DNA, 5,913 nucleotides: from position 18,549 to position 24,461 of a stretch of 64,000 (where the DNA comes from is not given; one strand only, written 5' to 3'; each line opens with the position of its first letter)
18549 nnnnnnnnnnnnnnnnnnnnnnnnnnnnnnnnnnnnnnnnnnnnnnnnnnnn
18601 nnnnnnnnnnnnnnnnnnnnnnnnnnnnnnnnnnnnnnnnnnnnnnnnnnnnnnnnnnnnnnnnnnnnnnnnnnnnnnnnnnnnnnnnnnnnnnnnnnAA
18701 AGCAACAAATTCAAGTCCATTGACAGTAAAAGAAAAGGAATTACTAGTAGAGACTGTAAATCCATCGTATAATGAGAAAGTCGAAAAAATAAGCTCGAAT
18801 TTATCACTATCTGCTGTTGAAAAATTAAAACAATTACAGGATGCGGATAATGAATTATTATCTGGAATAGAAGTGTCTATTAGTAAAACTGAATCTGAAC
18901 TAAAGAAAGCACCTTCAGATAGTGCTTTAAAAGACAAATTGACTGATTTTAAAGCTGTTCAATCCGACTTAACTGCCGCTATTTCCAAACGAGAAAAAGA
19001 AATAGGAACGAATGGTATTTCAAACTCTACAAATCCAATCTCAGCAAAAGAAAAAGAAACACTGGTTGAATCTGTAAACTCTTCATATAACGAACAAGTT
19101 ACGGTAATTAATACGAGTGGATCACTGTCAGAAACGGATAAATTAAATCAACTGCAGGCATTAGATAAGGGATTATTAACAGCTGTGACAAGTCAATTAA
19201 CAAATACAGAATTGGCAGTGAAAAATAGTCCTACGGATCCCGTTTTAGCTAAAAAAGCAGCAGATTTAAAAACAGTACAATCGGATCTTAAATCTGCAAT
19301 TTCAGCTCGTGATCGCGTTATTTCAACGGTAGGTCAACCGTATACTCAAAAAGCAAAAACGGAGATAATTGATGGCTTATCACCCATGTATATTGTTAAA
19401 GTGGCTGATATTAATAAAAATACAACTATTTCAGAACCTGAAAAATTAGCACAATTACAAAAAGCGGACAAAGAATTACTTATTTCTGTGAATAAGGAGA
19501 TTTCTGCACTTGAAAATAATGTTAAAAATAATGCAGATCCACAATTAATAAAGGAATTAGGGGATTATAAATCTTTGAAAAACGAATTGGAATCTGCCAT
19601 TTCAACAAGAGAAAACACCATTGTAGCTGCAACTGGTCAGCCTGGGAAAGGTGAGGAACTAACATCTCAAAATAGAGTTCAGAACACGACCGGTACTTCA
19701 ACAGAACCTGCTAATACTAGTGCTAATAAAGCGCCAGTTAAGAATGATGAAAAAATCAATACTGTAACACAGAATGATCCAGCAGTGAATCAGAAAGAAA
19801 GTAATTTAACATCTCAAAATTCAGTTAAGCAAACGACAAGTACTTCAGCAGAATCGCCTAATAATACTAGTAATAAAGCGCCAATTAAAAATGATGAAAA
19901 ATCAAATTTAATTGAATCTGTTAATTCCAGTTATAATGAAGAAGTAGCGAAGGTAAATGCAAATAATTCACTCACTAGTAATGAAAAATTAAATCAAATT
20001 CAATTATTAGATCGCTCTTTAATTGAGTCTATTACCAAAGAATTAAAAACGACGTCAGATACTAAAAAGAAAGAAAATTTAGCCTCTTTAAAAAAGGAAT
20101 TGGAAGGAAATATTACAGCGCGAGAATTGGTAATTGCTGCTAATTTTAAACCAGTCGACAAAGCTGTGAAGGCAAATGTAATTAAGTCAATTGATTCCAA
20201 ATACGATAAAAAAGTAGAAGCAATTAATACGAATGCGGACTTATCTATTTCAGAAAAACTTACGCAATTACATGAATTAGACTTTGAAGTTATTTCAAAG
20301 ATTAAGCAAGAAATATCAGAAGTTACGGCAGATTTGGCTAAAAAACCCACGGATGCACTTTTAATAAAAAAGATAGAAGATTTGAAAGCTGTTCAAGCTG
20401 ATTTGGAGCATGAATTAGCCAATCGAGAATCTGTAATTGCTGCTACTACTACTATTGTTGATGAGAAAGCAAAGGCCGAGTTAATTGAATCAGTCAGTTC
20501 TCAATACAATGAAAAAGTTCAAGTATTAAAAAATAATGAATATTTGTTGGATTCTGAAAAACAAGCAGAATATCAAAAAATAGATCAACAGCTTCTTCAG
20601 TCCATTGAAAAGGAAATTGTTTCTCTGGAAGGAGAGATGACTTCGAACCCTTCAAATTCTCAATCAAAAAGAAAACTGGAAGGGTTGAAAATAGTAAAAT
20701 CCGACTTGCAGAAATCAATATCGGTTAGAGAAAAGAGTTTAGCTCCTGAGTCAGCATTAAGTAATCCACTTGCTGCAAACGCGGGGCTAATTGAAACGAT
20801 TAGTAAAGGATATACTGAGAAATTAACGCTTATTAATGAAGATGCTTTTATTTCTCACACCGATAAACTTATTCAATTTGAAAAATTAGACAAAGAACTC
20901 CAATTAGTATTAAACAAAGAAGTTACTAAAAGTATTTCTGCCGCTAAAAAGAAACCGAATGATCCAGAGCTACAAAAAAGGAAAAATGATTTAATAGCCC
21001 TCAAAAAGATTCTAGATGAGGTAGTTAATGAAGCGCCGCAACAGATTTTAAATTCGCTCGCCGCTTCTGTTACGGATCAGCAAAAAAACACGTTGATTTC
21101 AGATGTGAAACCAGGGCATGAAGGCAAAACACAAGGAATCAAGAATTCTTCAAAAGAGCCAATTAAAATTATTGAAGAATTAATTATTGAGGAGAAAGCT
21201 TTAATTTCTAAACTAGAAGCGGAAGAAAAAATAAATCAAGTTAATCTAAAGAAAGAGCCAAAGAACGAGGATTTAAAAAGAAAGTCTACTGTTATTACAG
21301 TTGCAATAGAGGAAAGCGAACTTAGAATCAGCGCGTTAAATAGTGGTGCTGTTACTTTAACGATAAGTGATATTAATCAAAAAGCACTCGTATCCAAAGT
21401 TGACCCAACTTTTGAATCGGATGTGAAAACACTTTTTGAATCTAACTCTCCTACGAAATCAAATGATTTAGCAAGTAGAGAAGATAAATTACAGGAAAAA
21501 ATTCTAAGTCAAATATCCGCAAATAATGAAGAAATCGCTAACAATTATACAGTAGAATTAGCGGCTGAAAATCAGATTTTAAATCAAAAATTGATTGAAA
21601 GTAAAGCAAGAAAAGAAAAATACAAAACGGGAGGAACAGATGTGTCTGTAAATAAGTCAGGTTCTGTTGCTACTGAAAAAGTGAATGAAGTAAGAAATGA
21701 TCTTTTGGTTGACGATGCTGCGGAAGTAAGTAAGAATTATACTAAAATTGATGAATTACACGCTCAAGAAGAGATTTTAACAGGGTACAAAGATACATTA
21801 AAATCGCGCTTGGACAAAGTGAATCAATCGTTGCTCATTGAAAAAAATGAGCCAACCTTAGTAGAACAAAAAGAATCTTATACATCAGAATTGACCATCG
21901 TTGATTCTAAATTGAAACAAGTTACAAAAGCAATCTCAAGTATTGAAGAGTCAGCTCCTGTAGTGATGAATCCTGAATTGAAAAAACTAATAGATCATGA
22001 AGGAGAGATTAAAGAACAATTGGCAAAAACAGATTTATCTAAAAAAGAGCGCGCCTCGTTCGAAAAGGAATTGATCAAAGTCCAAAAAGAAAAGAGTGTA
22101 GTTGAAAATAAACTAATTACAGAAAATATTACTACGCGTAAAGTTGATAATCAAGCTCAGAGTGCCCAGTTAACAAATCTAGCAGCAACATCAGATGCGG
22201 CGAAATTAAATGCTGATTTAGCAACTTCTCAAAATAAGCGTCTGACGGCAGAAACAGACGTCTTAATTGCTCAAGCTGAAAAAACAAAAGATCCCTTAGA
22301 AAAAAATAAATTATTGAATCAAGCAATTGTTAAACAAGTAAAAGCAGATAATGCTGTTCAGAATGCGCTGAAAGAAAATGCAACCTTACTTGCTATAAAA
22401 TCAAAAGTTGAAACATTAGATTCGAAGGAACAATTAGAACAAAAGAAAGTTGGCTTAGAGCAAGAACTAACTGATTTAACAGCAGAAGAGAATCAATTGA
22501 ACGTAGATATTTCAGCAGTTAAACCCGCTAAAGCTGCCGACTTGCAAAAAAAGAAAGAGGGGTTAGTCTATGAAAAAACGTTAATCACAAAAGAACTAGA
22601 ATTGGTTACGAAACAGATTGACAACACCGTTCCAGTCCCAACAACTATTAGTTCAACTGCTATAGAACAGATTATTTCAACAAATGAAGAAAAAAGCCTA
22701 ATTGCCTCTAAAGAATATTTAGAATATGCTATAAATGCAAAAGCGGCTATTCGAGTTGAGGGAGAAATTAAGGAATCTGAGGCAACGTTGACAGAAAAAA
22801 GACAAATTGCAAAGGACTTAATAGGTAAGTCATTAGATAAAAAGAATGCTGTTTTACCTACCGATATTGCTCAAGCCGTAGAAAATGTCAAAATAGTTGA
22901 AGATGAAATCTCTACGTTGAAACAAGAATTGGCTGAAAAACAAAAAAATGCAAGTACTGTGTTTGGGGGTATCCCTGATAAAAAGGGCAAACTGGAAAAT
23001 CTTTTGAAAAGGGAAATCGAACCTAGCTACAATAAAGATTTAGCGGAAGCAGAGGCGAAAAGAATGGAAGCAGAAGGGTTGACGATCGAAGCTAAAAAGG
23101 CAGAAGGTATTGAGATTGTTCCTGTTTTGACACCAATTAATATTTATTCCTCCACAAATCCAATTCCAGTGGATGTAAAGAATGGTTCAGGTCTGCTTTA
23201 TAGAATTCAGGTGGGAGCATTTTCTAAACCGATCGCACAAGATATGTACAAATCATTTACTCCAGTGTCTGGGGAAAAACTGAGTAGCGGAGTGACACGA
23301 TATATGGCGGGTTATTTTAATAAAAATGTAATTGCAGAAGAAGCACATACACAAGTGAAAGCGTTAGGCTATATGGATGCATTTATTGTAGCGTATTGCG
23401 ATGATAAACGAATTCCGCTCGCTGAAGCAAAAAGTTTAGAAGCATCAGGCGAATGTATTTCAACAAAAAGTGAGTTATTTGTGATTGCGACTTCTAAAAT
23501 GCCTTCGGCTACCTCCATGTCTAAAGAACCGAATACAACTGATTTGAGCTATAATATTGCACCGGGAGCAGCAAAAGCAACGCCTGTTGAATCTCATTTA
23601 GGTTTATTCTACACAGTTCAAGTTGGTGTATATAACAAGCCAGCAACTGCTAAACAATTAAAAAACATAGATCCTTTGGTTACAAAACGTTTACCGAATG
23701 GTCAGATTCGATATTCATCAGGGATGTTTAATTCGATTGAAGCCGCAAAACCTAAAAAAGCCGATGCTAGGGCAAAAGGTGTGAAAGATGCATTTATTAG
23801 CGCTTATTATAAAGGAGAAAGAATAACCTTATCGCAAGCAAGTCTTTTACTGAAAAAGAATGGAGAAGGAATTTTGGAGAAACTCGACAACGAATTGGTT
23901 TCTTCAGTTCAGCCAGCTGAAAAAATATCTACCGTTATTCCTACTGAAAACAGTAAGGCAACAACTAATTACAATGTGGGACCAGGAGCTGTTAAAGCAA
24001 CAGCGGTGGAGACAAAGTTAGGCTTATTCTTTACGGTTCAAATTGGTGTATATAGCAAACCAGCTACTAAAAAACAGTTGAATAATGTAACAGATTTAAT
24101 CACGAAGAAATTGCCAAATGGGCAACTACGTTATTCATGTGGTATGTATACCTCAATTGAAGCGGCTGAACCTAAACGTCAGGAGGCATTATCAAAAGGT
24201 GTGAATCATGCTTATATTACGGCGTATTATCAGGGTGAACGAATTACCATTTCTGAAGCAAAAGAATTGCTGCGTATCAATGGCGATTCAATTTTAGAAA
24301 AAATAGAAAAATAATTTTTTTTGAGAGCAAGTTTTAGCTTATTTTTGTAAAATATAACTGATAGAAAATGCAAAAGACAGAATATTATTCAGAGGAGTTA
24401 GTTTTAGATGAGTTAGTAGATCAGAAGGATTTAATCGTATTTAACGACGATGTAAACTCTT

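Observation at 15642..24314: Giant SPOR protein built on the N-terminal module of an OmpA-family paralogue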

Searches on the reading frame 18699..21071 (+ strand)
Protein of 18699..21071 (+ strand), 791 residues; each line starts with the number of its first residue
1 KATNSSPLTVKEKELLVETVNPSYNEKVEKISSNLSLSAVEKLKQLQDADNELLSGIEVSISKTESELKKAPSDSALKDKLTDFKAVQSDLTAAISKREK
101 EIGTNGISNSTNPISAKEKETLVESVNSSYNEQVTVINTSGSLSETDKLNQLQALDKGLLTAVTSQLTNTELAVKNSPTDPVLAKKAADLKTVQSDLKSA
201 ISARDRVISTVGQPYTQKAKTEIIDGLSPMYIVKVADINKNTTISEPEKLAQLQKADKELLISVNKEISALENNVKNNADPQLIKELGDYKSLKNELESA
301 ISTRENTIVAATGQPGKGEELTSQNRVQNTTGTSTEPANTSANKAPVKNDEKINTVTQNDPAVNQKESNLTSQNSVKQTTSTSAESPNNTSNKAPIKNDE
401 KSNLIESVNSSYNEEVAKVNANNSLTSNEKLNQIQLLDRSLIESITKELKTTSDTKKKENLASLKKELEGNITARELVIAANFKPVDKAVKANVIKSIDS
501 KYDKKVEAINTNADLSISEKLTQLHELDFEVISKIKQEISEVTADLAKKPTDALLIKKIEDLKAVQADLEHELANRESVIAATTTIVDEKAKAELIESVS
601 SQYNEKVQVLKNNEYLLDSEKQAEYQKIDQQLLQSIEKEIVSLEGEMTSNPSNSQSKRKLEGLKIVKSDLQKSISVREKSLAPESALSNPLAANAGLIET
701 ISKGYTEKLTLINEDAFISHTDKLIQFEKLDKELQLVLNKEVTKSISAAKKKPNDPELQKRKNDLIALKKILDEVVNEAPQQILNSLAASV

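Call 63: search_protein_families(library=pfam, proteins=[window:18699-21071:+], max_evalue=0.1)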
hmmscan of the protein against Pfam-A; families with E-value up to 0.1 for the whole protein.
window:18699-21071:+ (791 aa): 1 family
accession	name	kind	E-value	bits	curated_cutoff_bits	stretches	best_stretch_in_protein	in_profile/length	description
PF14164.11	YqzH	-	0.0073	16.7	30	0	103-133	15-45/64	YqzH-like protein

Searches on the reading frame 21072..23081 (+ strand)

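Call 63: search_protein_families(library=pfam, proteins=[window:21072-23081:+], max_evalue=0.1)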
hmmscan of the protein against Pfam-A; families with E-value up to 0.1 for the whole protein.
window:21072-23081:+ (670 aa): 1 family
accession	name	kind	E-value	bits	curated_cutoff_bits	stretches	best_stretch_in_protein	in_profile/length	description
PF22313.1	DIP0205-like_N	-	0.0099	16.2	27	1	596-615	29-48/57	DIP0205-like, N-terminal domain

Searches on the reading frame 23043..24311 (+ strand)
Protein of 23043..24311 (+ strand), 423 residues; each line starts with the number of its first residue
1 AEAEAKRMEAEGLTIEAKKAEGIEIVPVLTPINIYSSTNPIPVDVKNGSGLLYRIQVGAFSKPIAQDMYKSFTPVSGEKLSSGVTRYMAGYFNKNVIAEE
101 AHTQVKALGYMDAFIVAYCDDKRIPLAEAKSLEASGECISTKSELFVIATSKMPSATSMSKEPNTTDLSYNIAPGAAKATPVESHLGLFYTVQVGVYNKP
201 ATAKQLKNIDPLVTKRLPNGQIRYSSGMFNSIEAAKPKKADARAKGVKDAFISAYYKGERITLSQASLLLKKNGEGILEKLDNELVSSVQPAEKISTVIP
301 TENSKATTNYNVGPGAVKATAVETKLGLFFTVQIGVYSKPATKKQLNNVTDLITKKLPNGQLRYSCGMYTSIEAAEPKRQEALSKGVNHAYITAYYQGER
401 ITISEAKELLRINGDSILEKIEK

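Call 33: predict_structure(alignment_id=A2)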
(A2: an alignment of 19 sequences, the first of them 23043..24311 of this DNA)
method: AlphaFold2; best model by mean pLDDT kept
length: 423 residues; sequences in the alignment: 19
mean_pLDDT: 75.0   pTM: 0.34
mean pLDDT of the five models: 75.0, 73.1, 70.6, 70.1, 69.0
residues with pLDDT >= 90: 136; 70-90: 156; 50-70: 51; < 50: 80
segments of 3 or more residues with pLDDT < 50: 1-33, 143-166, 287-307
pLDDT, mean of each block of 10 residues (from residue 1): 37 39 32 54 66 79 61 69 76 79 77 86 87 77 46 36 43 79 92 91 90 86 93 94 93 94 94 93 56 33 45 78 92 89 83 88 92 94 89 93 87 89 62
secondary structure, 60 per line:
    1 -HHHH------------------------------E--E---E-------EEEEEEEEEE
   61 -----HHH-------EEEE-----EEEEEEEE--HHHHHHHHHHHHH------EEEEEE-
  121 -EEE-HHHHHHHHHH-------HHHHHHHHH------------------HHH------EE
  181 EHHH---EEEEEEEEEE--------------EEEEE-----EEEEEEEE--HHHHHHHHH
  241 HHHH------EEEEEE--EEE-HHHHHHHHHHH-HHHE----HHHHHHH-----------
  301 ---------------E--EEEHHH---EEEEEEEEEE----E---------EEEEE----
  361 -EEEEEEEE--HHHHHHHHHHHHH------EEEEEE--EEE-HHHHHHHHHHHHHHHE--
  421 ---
elements in order: H2-5 E51-60 E76-79 E85-92 H95-107 E114-119 E122-124 H126-135 H143-151 E179-181 E188-197 E212-216 E222-229 H232-244 E251-256 E259-261 H263-273 H283-289 E319-321 E328-337 E352-356 E362-369 H372-384 E391-396 E399-401 H403-417

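Call 36: fold_search(model_id=the predicted structure, library=pdb)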
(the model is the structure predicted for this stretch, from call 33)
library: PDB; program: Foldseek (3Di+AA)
matches with E <= 10: 412; with E <= 0.001: 0
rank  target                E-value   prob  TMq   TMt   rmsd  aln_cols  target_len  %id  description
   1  1x60_MODEL_1_A        3.4e-02  1.00  0.14  0.66   2.9        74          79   24  Solution structure of the peptidoglycan binding domain of B. subtilis cell wall lytic enzyme CwlC (released 2005-08-09)
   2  6ijj_D                1.6e-01  0.41  0.11  0.26  12.3       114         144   10  Photosystem I of Chlamydomonas reinhardtii (released 2019-03-20)
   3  3l76_A                2.4e-01  0.07  0.11  0.09  17.7       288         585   13  Crystal Structure of Aspartate Kinase from Synechocystis (released 2010-06-09)
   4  1u8s_A                2.5e-01  0.10  0.12  0.21  13.3       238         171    9  Crystal structure of putative glycine cleavage system transcriptional repressor (released 2004-08-17)
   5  6ztg_MODEL_1_A        2.9e-01  0.21  0.11  0.20  17.3       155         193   13  Spor protein DedD (released 2020-11-11)
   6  7y3f_D                3.6e-01  0.23  0.10  0.27  12.2       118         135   11  Structure of the Anabaena PSI-monomer-IsiA supercomplex (released 2023-03-01)
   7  9mgz_D                3.8e-01  0.33  0.11  0.27  11.6       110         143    8  Dunaliella tertiolecta PSI-LHCI-TIDI1 supercomplex (released 2025-06-25)
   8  1u8s_B                3.8e-01  0.10  0.13  0.23  13.9       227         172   10  Crystal structure of putative glycine cleavage system transcriptional repressor (released 2004-08-17)
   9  6zzx_D                4.0e-01  0.25  0.10  0.24  13.3       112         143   12  Structure of low-light grown Chlorella ohadii Photosystem I (released 2021-07-28)
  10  5l8r_D                4.0e-01  0.23  0.10  0.25  12.3       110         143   12  The structure of plant photosystem I super-complex at 2.6 angstrom resolution. (released 2017-03-15)
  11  5a76_A                4.3e-01  0.30  0.13  0.38   6.8        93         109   10  KSHV LANA (ORF73) C-terminal domain, open non-ring conformation: orthorhombic crystal form (released 2015-10-28)
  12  8ui2_A                4.3e-01  0.07  0.11  0.19  19.9       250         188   10  T33-ml28 - Designed Tetrahedral Protein Cage Using Machine Learning Algorithms (released 2024-03-06)
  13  8bcv_D                4.5e-01  0.21  0.11  0.25  12.1       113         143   12  Photosystem I assembly intermediate of Avena sativa (released 2023-11-01)
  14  6k61_d                4.5e-01  0.20  0.11  0.27  13.1       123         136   10  Cryo-EM structure of the tetrameric photosystem I from a heterocyst-forming cyanobacterium Anabaena sp. PCC7120 (released 2019-10-09)
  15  6ozd_A                4.8e-01  0.66  0.14  0.11   4.7        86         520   16  Crystal structure of Putative exported protein (BPSS2145) from Burkholderia pseudomallei K96243 (released 2019-06-12)
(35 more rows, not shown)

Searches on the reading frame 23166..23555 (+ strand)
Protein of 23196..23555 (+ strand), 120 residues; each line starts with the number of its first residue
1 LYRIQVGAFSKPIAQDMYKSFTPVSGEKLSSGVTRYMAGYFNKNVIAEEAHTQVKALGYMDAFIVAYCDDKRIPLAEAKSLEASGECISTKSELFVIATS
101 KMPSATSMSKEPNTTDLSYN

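Call 8: search_protein_families(library=pfam, proteins=[window:23196-23555:+], max_evalue=1)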
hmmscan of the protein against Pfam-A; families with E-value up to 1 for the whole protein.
window:23196-23555:+ (120 aa): 2 families
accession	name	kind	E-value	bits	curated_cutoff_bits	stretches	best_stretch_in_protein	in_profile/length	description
PF01248.31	Ribosomal_L7Ae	-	0.094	12.8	22.1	1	57-93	48-79/95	Ribosomal protein L7Ae/L30e/S12e/Gadd45 family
PF05036.18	SPOR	-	0.18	12.6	21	0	2-65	5-75/76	SPOR domain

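Call 19: search_solved_structures(query=A1, max_evalue=10, show_alignments=3)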
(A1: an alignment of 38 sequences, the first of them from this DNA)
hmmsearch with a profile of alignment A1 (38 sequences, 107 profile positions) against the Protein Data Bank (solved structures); distinct sequences matched with E-value up to 10: 2.
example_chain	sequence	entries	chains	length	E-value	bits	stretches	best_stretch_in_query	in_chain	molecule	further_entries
1x60_A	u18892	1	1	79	0.0029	20.7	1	8-70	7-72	Sporulation-specific N-acetylmuramoyl-L-alanine amidase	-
1ou0_A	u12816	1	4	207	0.39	13.9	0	14-54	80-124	precorrin-8X methylmutase related protein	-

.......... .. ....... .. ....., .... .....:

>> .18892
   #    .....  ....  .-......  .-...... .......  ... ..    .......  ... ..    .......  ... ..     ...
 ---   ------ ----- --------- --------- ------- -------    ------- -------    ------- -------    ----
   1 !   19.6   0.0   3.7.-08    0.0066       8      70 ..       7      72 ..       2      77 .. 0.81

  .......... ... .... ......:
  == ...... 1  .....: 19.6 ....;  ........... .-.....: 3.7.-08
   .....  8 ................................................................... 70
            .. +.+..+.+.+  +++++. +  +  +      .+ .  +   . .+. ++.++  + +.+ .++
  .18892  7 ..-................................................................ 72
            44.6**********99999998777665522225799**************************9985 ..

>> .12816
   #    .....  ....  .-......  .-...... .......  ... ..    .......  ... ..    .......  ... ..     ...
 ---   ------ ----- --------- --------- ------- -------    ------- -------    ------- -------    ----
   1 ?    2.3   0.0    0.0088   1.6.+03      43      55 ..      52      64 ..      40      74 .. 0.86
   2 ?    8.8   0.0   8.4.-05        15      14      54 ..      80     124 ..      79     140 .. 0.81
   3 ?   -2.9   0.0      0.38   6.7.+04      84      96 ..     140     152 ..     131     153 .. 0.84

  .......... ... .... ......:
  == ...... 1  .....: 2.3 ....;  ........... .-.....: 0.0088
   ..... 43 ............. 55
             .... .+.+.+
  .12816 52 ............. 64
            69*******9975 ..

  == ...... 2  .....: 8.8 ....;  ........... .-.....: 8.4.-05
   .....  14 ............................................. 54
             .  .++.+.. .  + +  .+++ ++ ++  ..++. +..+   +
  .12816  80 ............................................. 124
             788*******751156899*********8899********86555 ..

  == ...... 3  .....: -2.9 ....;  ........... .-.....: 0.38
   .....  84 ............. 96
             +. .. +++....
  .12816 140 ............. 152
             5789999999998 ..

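Call 20: search_protein_families(library=pfam, alignment_id=A1, max_evalue=0.01)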
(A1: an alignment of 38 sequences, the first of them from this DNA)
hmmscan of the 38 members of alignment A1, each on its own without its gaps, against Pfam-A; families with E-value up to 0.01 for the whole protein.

A. member 1, seq(107 aa): 0 families

B. families by the number of members that match (of 38 scanned): 3 families
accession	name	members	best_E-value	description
PF05036.18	SPOR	14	2.7e-06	SPOR domain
PF01381.28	HTH_3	1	0.0035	Helix-turn-helix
PF03934.19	T2SSK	1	0.0083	Type II secretion system (T2SS), protein K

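Call 51: find_homologous_proteins(query=A1, max_evalue=0.00001)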
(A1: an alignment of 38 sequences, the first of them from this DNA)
Query A1 (38 sequences) (107 aa, profile of the alignment): 31 proteins with E <= 0.00001 among 542 candidates.
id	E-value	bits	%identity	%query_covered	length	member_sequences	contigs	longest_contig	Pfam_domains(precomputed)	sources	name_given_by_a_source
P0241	4.4e-58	212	37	79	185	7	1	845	-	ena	-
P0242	5.7e-41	157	33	87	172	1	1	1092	-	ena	-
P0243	5.3e-40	153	35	87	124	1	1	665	-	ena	-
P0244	1.3e-39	152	34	84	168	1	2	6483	-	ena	-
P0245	3.4e-38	148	34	87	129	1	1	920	-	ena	-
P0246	4.9e-35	138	32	86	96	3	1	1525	-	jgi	jgi:hypothetical protein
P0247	5.0e-35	137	36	87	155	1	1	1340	-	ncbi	-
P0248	9.4e-33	130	37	87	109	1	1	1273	-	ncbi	-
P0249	1.1e-31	127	39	78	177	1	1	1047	-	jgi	jgi:cell division protein FtsN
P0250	2.7e-30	122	34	78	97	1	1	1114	-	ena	-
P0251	3.0e-30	122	30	80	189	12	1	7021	-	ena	-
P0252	6.9e-30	121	39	84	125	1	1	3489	-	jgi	jgi:hypothetical protein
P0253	1.0e-29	120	39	84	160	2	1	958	-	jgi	jgi:hypothetical protein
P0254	4.4e-28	115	30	80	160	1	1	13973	-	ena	-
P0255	5.9e-28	115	39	84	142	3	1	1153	-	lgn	-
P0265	6.0e-18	83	38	65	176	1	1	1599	PF05036.19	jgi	-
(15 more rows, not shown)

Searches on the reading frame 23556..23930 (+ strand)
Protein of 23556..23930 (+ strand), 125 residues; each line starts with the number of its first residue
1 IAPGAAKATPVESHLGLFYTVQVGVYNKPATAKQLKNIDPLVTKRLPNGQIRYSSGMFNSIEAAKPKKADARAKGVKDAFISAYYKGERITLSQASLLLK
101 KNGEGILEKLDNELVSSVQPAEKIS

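Call 8: search_protein_families(library=pfam, proteins=[window:23556-23930:+], max_evalue=1)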
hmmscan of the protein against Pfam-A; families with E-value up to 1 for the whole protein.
window:23556-23930:+ (125 aa): 1 family
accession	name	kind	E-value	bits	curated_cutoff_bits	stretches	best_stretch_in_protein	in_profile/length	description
PF05036.18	SPOR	-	0.004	17.9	21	1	18-80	4-74/76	SPOR domain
